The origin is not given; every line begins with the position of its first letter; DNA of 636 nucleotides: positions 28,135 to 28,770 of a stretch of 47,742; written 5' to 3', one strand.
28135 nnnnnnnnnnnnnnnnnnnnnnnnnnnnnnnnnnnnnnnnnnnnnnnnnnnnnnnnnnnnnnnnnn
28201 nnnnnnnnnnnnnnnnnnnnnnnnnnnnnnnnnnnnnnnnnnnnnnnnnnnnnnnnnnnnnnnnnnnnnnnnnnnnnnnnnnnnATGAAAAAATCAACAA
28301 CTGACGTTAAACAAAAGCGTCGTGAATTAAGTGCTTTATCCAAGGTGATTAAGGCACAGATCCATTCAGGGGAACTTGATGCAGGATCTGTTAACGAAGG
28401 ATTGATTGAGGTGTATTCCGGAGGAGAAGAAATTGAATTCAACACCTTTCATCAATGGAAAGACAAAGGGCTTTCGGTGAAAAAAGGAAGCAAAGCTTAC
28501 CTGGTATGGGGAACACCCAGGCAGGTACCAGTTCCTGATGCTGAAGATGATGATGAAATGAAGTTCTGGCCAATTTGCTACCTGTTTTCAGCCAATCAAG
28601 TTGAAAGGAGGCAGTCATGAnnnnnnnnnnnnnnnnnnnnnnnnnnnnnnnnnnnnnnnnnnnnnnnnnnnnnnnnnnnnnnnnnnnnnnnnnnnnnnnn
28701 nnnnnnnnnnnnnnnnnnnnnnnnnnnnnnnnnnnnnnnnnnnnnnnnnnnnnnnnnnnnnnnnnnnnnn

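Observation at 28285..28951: Translationally coupled three-gene operon (ArdC-N-like, SymE-like and a 47-aa acidic protein) with strong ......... ribosome-binding sites in an otherwise SD-poor genome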

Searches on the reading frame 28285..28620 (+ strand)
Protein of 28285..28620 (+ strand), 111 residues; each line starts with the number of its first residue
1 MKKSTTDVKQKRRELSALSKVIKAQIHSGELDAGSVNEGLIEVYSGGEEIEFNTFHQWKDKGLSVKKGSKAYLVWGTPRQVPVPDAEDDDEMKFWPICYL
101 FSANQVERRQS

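Call 3: search_protein_families(library=pfam, proteins=[window:28285-28620:+], max_evalue=1)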
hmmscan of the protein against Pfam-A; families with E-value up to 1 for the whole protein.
window:28285-28620:+ (111 aa): 1 family
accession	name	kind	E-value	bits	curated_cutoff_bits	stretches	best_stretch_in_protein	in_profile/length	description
PF08401.16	ArdcN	-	0.00013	22.6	22.6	1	52-78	66-92/123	N-terminal domain of anti-restriction factor ArdC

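Call 4: search_protein_families(library=phrogs, proteins=[window:28285-28620:+], max_evalue=1)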
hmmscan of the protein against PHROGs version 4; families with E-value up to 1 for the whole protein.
window:28285-28620:+ (111 aa): 8 families
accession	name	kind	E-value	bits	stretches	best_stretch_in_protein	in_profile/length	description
phrog_7245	-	moron, auxiliary metabolic gene and host takeover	0.00031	21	1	48-75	71-98/324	anti-restriction protein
phrog_34979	-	unknown function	0.031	14.7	1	14-73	31-86/313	-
phrog_25027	-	unknown function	0.077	14.1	1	44-108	26-97/102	-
phrog_25175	-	unknown function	0.11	13.6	1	52-71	3-22/77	-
phrog_26965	-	unknown function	0.14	13.4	1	50-72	67-89/108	-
phrog_24569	-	unknown function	0.15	13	1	52-72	3-23/67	-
phrog_11669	-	unknown function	0.16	13.1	1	38-65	20-48/58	-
phrog_24889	-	unknown function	0.23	12.5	1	47-71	13-37/79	-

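Call 6: search_protein_families(library=ncbifam, proteins=[window:28285-28620:+], max_evalue=1)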
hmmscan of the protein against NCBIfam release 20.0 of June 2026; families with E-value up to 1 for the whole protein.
window:28285-28620:+ (111 aa): 0 families

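Call 7: search_protein_families(library=padloc, proteins=[window:28285-28620:+], max_evalue=1)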
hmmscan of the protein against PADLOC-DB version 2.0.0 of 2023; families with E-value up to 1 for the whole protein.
window:28285-28620:+ (111 aa): 0 families

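Call 16: find_related_loci(query=window:28285-28620:+, collection=viral_contigs, flank=6000)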
Query window:28285-28620:+ (111 aa) in viral_contigs; peptide patterns used: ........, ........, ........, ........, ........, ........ (x = any residue, [..] = any of these).
8 stretches matched a pattern; 1 encode a relative of the query (tblastn E <= 1e-3); 1 distinct loci.
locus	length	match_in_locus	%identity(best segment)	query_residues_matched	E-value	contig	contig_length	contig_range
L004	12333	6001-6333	91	1-111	7e-69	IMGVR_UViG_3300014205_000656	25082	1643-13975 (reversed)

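Call 22: search_protein_representatives(protein=window:28285-28620:+)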
Query: 111 residues. Proteins with E-value up to 0.001 (for the whole library): 684; up to 1e-10: 217; up to 1e-30: 0. The best 150 are listed.
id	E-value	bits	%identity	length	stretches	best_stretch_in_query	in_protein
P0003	3.3e-29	117.3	56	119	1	9-108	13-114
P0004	1.0e-28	115.8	56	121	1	2-108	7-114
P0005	2.0e-27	111.6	53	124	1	8-110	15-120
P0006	5.8e-27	110.1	57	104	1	17-108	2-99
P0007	7.4e-23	96.9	52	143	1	10-109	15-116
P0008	4.7e-22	94.3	49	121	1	6-108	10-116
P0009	3.4e-21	91.6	55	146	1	10-106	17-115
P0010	5.7e-21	90.8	48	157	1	10-109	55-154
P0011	3.3e-20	88.4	49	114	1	9-107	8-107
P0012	6.2e-20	87.5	47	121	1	6-108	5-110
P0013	8.4e-20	87.1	48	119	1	7-108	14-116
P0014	8.7e-20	87.0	49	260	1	1-107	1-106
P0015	1.4e-19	86.3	49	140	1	7-109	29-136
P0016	1.8e-19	86.0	50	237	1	33-108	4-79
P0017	2.0e-19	85.9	46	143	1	5-109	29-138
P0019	8.4e-19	83.9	50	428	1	8-107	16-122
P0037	1.2e-16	76.9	44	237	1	8-107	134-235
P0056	2.0e-15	73.0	47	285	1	10-106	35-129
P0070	1.3e-14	70.3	42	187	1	9-108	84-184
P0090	9.2e-14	67.7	40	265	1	10-108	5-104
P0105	3.0e-13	66.0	44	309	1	8-108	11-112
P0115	5.0e-13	65.3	52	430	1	26-107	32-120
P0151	5.1e-12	62.1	38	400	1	7-109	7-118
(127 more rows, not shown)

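Call 24: search_protein_families(library=pfam, alignment_id=A2, max_evalue=0.01)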
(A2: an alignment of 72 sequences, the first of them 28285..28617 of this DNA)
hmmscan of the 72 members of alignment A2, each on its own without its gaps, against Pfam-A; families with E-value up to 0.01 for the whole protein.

A. member 1, window:28285-28617:+ (111 aa): 1 family
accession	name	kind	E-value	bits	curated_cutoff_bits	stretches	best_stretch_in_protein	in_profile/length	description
PF08401.16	ArdcN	-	0.00013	22.6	22.6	1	52-78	66-92/123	N-terminal domain of anti-restriction factor ArdC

B. families by the number of members that match (of 72 scanned): 4 families
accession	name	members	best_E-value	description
PF08401.16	ArdcN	71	1.9e-09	N-terminal domain of anti-restriction factor ArdC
PF10404.14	BHD_2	4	0.00085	Rad4 beta-hairpin domain 2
PF21773.2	ODAD1_CC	1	0.0011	ODAD1 central coiled coil region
PF24692.1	DUF7659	1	0.0058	Family of unknown function (DUF7659)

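Call 25: search_solved_structures(query=A2, max_evalue=1, show_alignments=3)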
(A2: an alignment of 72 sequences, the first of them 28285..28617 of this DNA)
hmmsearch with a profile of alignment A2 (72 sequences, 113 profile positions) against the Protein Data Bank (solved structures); distinct sequences matched with E-value up to 1: 2.
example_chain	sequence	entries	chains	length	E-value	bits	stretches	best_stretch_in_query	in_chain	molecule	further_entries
6i89_A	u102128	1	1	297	0.73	13.4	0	33-108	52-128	ArdC protein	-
6sna_A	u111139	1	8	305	0.75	13.4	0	33-108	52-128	ArdC protein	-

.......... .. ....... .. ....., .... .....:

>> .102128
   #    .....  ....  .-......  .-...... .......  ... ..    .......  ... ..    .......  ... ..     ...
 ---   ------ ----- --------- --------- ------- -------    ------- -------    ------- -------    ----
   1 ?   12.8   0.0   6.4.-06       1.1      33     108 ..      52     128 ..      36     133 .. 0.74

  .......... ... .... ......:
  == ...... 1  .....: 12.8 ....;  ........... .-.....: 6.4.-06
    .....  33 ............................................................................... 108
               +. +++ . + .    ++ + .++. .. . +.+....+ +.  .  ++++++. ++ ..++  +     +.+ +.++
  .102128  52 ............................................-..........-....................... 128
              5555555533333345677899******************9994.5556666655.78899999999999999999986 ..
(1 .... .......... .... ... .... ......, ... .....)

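Call 29: find_related_loci(query=A3, collection=genome_contigs, flank=4000)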
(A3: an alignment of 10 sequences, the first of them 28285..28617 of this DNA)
Query A3 (111 aa) in genome_contigs; peptide patterns used: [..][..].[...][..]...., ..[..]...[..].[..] (x = any residue, [..] = any of these).
197 stretches matched a pattern; 81 encode a relative of the query (tblastn E <= 1e-3); the best 80 are kept; 79 distinct loci.
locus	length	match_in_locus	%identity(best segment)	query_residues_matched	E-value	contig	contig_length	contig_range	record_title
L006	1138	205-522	54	9-111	8e-36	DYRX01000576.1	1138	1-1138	MAG TPA_asm: Victivallis vadensis isolate SulCav_GS10_10_4_50_17 SulCav_GS10_10_319197_length_1138_cov_5_898430, whole g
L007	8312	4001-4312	50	9-109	2e-31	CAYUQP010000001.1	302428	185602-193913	MAG TPA_asm: uncultured Bacteroidales bacterium isolate binchicken_co115_320 genome assembly, contig: NODE_31_length_302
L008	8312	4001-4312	51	9-109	4e-31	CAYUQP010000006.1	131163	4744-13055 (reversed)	MAG TPA_asm: uncultured Bacteroidales bacterium isolate binchicken_co115_320 genome assembly, contig: NODE_225_length_13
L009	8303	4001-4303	52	9-106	1e-30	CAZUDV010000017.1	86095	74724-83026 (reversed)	MAG TPA_asm: uncultured Bacteroidales bacterium isolate SRP239243_co1_12 genome assembly, contig: NODE_238_length_86095_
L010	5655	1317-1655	51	2-106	1e-29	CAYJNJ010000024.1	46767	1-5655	MAG TPA_asm: uncultured Bacteroidales bacterium isolate ERP124720_co1_67 genome assembly, contig: NODE_1085_length_46767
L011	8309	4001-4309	50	11-111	3e-28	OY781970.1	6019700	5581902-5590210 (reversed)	MAG: uncultured Draconibacterium sp. isolate 170f71c0-b3b5-404f-95db-dd0d0fa2a447 genome assembly, chromosome: 1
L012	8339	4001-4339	50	2-106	4e-28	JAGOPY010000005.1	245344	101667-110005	MAG: Bacteroidales bacterium isolate Go_SlDig_bin_433 Go_SlDig_52_length_245344_cov_55.086026, whole genome shotgun sequ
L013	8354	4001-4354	44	2-111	5e-27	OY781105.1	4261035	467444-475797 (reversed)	MAG: Bacteroidales bacterium isolate 0f0db77d-63af-43ca-a293-a1227edc7b73 genome assembly, chromosome: 1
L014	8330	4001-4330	45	1-107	4e-27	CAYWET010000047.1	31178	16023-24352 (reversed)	MAG TPA_asm: uncultured Chryseobacterium sp. isolate SRP334346_co1_109 genome assembly, contig: NODE_1431_length_31178_c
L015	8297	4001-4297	50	10-106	6e-27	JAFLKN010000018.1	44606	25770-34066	MAG: Prolixibacteraceae bacterium isolate LaCa_MAG_6 c_000000001407, whole genome shotgun sequence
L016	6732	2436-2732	50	10-106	7e-26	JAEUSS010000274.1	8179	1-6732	MAG: Prolixibacteraceae bacterium isolate new MAG-309 k141_4348770, whole genome shotgun sequence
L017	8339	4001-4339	48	1-106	2e-25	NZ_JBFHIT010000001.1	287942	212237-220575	MAG: Mangrovibacterium sp. isolate Mix_sand07.2021.05.G.46 k141_228076_length_287942_cov_24.4555, whole genome shotgun s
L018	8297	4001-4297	49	10-106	6e-25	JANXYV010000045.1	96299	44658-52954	MAG: Prolixibacteraceae bacterium isolate GL140_4_metabat_115 GL140_4_k141_2770470, whole genome shotgun sequence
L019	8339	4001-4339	45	1-106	2e-23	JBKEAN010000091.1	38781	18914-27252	MAG: Mangrovibacterium sp. isolate VLC_097 k251_1180414, whole genome shotgun sequence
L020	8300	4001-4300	50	9-106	5e-23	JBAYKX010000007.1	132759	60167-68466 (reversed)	MAG: Salinivirgaceae bacterium isolate SO_2016_GW1_9 scaffold00294_OW334_2016, whole genome shotgun sequence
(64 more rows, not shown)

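Call 30: find_related_loci(query=A3, collection=viral_contigs, flank=4000)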
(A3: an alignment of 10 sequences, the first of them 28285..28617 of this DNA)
Query A3 (111 aa) in viral_contigs; peptide patterns used: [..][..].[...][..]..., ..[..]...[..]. (x = any residue, [..] = any of these).
272 stretches matched a pattern; 171 encode a relative of the query (tblastn E <= 1e-3); the best 80 are kept; 80 distinct loci.
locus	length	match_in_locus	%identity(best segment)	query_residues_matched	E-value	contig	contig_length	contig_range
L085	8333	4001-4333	91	1-111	3e-67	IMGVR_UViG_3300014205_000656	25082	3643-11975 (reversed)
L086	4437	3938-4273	65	1-111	5e-47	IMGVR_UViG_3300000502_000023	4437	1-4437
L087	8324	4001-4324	62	5-111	2e-44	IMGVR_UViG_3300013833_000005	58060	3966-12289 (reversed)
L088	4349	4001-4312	50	9-109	4e-31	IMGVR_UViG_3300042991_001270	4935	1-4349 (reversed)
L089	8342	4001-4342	47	4-109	1e-29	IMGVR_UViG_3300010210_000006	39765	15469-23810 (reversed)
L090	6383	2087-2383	54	10-106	3e-28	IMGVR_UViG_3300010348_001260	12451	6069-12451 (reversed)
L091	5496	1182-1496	50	9-110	4e-28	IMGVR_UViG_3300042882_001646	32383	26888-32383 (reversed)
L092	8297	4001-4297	50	10-106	6e-27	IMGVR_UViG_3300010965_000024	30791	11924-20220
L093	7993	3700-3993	51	11-106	7e-27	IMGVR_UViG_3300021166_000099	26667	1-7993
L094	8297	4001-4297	51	10-106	2e-26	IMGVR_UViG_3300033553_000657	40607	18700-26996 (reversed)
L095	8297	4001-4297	48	10-106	2e-26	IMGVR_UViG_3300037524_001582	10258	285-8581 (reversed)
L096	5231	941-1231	52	12-106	2e-26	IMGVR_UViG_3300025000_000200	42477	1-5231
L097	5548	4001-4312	47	10-111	2e-26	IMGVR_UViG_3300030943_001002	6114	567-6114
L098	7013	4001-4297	52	10-106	4e-26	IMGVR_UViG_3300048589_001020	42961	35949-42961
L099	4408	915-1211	49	10-106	3e-26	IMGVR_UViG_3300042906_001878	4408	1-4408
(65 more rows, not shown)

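Call 39: search_protein_families(library=pfam, proteins=[P0014, P0016, P0019, P0037, P0056, P0090, P0105, P0115, P0151, P0070], max_evalue=0.001)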
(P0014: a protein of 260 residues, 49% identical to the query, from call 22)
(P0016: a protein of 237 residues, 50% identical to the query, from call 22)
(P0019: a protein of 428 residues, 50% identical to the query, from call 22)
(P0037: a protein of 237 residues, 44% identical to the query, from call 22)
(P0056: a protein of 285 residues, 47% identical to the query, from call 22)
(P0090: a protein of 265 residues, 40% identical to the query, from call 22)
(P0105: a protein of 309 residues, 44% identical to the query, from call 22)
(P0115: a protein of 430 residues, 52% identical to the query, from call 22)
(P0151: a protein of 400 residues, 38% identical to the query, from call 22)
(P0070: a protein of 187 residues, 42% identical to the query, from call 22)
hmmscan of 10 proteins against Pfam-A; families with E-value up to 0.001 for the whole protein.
P0014 (260 aa): 2 families
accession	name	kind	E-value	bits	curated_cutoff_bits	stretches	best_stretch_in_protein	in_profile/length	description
PF04002.20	RadC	-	1.8e-35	121.9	22.1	1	143-259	6-121/121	RadC-like JAB domain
PF08401.16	ArdcN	-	4.2e-06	27.4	22.6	1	21-78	34-90/123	N-terminal domain of anti-restriction factor ArdC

P0016 (237 aa): 2 families
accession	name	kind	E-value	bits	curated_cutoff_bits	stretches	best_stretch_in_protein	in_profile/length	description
PF04002.20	RadC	-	3e-33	114.8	22.1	1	129-235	15-120/121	RadC-like JAB domain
PF08401.16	ArdcN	-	0.00071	20.2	22.6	0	20-60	63-108/123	N-terminal domain of anti-restriction factor ArdC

P0019 (428 aa): 2 families
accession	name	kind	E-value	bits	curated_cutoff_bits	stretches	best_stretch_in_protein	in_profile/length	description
PF12083.13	DUF3560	-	6.2e-39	133.4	27.2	1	175-296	2-123/124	Domain of unknown function (DUF3560)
PF08401.16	ArdcN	-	1.1e-05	26.1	22.6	1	61-110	65-117/123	N-terminal domain of anti-restriction factor ArdC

P0037 (237 aa): 2 families
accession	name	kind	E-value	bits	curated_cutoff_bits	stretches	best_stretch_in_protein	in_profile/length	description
PF08401.16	ArdcN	-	9.5e-09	36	22.6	1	154-219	41-110/123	N-terminal domain of anti-restriction factor ArdC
PF08845.15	SymE_toxin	-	1e-06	29.1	29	1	21-55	16-47/54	Toxin SymE, type I toxin-antitoxin system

P0056 (285 aa): 2 families
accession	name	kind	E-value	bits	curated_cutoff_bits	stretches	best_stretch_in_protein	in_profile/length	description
PF04002.20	RadC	-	3.3e-34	117.9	22.1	1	163-284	2-121/121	RadC-like JAB domain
PF08401.16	ArdcN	-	2.3e-06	28.3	22.6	1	52-114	40-110/123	N-terminal domain of anti-restriction factor ArdC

P0090 (265 aa): 2 families
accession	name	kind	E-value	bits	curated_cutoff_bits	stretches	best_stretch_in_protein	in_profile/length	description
PF04002.20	RadC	-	2.5e-38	131.2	22.1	1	141-263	1-120/121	RadC-like JAB domain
PF08401.16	ArdcN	-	4.5e-07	30.5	22.6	1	21-87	39-113/123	N-terminal domain of anti-restriction factor ArdC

P0105 (309 aa): 2 families
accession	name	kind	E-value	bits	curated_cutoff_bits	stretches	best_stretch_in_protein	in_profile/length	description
PF04002.20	RadC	-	4e-38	130.5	22.1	1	186-308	1-121/121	RadC-like JAB domain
PF08401.16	ArdcN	-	1.5e-05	25.6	22.6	1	28-95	38-111/123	N-terminal domain of anti-restriction factor ArdC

P0115 (430 aa): 2 families
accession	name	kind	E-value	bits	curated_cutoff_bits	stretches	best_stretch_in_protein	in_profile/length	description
PF12083.13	DUF3560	-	4.9e-34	117.5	27.2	1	168-289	2-124/124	Domain of unknown function (DUF3560)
PF08401.16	ArdcN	-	1.9e-08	35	22.6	1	42-107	47-116/123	N-terminal domain of anti-restriction factor ArdC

P0151 (400 aa): 2 families
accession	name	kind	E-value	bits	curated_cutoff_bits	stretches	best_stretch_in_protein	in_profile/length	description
PF12083.13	DUF3560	-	2.2e-33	115.4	27.2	1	144-264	1-122/124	Domain of unknown function (DUF3560)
PF08401.16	ArdcN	-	1.8e-08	35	22.6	1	39-103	47-116/123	N-terminal domain of anti-restriction factor ArdC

P0070 (187 aa): 1 family
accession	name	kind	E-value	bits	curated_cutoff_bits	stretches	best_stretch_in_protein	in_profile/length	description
PF08401.16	ArdcN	-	7.3e-07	29.9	22.6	1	110-169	47-115/123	N-terminal domain of anti-restriction factor ArdC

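Call 45: find_homologous_proteins(query=P0037)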
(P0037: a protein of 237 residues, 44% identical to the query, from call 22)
Query P0037 (237 aa): 13 proteins with E <= 0.001 among 1379 candidates.
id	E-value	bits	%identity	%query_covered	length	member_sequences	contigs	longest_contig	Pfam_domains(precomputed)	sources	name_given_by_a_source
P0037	5.1e-158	542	100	100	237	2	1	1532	PF08401.17,PF08845.16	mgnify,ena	mgnify:FL=1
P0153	6.2e-99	348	65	100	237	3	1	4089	PF08401.17,PF08845.16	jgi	-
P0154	2.0e-25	108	55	44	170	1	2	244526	-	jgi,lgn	jgi:hypothetical protein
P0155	2.9e-25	107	58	41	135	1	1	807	PF08401.17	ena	-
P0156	4.0e-24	104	51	44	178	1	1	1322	-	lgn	-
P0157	4.0e-24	104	48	48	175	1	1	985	-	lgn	-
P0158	3.5e-23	101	51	44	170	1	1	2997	-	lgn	-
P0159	6.5e-23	100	47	48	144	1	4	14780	PF08401.17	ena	-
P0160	9.4e-23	99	45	47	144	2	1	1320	-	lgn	-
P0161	1.3e-22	99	50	44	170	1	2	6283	-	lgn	-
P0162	6.8e-22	96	47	47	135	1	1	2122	PF08401.17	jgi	jgi:hypothetical protein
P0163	2.3e-18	85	47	42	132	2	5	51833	PF08401.17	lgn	-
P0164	1.3e-9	56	35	43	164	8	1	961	PF08401.17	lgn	-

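Call 47: find_encoding_contigs(protein=P0153, flank=5000)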
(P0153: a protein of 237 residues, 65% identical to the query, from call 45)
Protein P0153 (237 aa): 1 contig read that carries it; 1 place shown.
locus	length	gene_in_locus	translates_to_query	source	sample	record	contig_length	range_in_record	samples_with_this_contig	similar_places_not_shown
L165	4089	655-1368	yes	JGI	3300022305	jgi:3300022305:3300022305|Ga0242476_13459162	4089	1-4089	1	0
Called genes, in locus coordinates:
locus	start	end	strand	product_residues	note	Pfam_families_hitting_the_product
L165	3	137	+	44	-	?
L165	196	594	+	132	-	-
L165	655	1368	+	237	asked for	PF08845:SymE_toxin (weak), PF08401:ArdcN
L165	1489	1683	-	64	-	-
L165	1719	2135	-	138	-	-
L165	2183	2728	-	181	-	-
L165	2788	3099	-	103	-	-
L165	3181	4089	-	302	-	?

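Call 48: find_encoding_contigs(protein=P0154, flank=6000, max_places=3)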
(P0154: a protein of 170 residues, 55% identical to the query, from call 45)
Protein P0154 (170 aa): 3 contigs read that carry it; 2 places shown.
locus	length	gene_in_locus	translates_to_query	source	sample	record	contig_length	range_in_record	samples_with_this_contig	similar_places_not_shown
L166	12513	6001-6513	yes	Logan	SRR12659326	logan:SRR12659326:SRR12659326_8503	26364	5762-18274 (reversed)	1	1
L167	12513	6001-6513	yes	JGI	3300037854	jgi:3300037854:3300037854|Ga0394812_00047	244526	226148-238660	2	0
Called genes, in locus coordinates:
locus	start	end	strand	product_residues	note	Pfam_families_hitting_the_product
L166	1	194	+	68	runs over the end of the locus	PF12587:DUF3761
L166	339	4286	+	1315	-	PF25199:nSTAND_NTPase5 (faint)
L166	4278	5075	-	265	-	-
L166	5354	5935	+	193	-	-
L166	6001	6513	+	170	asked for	-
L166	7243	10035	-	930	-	PF18962:Por_Secre_tail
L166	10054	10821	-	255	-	-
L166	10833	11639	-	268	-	-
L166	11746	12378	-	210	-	-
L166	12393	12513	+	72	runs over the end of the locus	PF13560:HTH_31, PF12844:HTH_19, PF01381:HTH_3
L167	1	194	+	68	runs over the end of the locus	PF12587:DUF3761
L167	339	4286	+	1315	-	PF25199:nSTAND_NTPase5 (faint)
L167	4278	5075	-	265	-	-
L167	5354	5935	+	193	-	-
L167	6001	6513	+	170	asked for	-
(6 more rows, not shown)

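Call 51: predict_structure(alignment_id=A2)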
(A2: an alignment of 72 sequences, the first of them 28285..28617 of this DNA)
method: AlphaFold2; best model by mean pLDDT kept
length: 111 residues; sequences in the alignment: 72
mean_pLDDT: 90.7   pTM: 0.77
mean pLDDT of the five models: 90.7, 90.3, 90.2, 89.0, 88.5
residues with pLDDT >= 90: 87; 70-90: 14; 50-70: 8; < 50: 2
segments of 3 or more residues with pLDDT < 50: none
pLDDT, mean of each block of 10 residues (from residue 1): 68 96 97 96 94 97 96 95 73 91 95 72
secondary structure, 60 per line:
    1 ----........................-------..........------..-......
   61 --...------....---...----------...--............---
elements in order: H5-28 H36-45 H55-60 E63-65 E72-75 E79-81 E92-94 E97-102 E106-108

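Call 55: fold_search(model_id=the predicted structure, library=pdb)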
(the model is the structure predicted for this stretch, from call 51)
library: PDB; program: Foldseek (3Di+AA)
matches with E <= 10: 209; with E <= 0.001: 1
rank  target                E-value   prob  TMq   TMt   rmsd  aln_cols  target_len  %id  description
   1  6i89                  4.7e-04  1.00  0.56  0.26   6.5       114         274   16  Crystal structure of Antirestriction ArdC protein from R388 plasmid. Metal-free structure. (released 2020-03-18)
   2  6sna_F                3.1e-03  1.00  0.50  0.25   3.2        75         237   20  Crystal structure of Antirestriction ArdC protein from R388 plasmid. Mn(II)-bound structure. (released 2020-04-15)
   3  6sna_A                1.4e-02  1.00  0.49  0.23   7.1       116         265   19  Crystal structure of Antirestriction ArdC protein from R388 plasmid. Mn(II)-bound structure. (released 2020-04-15)
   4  1xbp_Q                1.8e-01  0.14  0.20  0.19  11.9        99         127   14  Inhibition of peptide bond formation by pleuromutilins: The structure of the 50S ribosomal subunit from Deinococcus ra (released 2005-03-01)
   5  4yir_A                2.7e-01  0.97  0.30  0.07   5.9        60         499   17  Crystal structure of Rad4-Rad23 crosslinked to an undamaged DNA (released 2015-03-11)
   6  7k04_A                3.3e-01  0.96  0.30  0.07   7.0        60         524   17  Structure of TFIIH/Rad4-Rad23-Rad33/DNA in DNA opening (released 2021-07-28)
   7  6cfi_A                3.8e-01  0.94  0.29  0.07   7.1        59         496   17  Crystal structure of Rad4-Rad23 bound to a 6-4 photoproduct UV lesion (released 2019-02-27)
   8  1jzx_L                5.1e-01  0.09  0.20  0.18  12.2       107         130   15  Structural Basis for the Interaction of Antibiotics with the Peptidyl Transferase Center in Eubacteria (released 2001-10-26)
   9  4v63_BW               5.8e-01  0.16  0.22  0.22   9.4        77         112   16  Structural basis for translation termination on the 70S ribosome. (released 2014-07-09)
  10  6agb_G                8.5e-01  0.10  0.21  0.20  10.2        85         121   16  Cryo-EM structure of yeast Ribonuclease P (released 2018-10-17)
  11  5o60_T                1.0e+00  0.08  0.21  0.20   9.4        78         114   13  Structure of the 50S large ribosomal subunit from Mycobacterium smegmatis (released 2017-07-12)
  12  5mmi_T                1.2e+00  0.08  0.23  0.17  12.9       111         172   12  Structure of the large subunit of the chloroplast ribosome (released 2017-01-11)
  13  6sj6_V                1.2e+00  0.04  0.17  0.17  12.7       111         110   14  Cryo-EM structure of 50S-RsfS complex from Staphylococcus aureus (released 2020-04-08)
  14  7a0s_P                1.2e+00  0.08  0.22  0.20  11.8       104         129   16  50S Deinococcus radiodurans ribosome bounded with mycinamicin I (released 2021-08-18)
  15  9tvu_S                1.3e+00  0.06  0.16  0.16   7.6        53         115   19  Structure of the Chlamydomonas reinhardtii chlororibosome (released 2026-02-18)
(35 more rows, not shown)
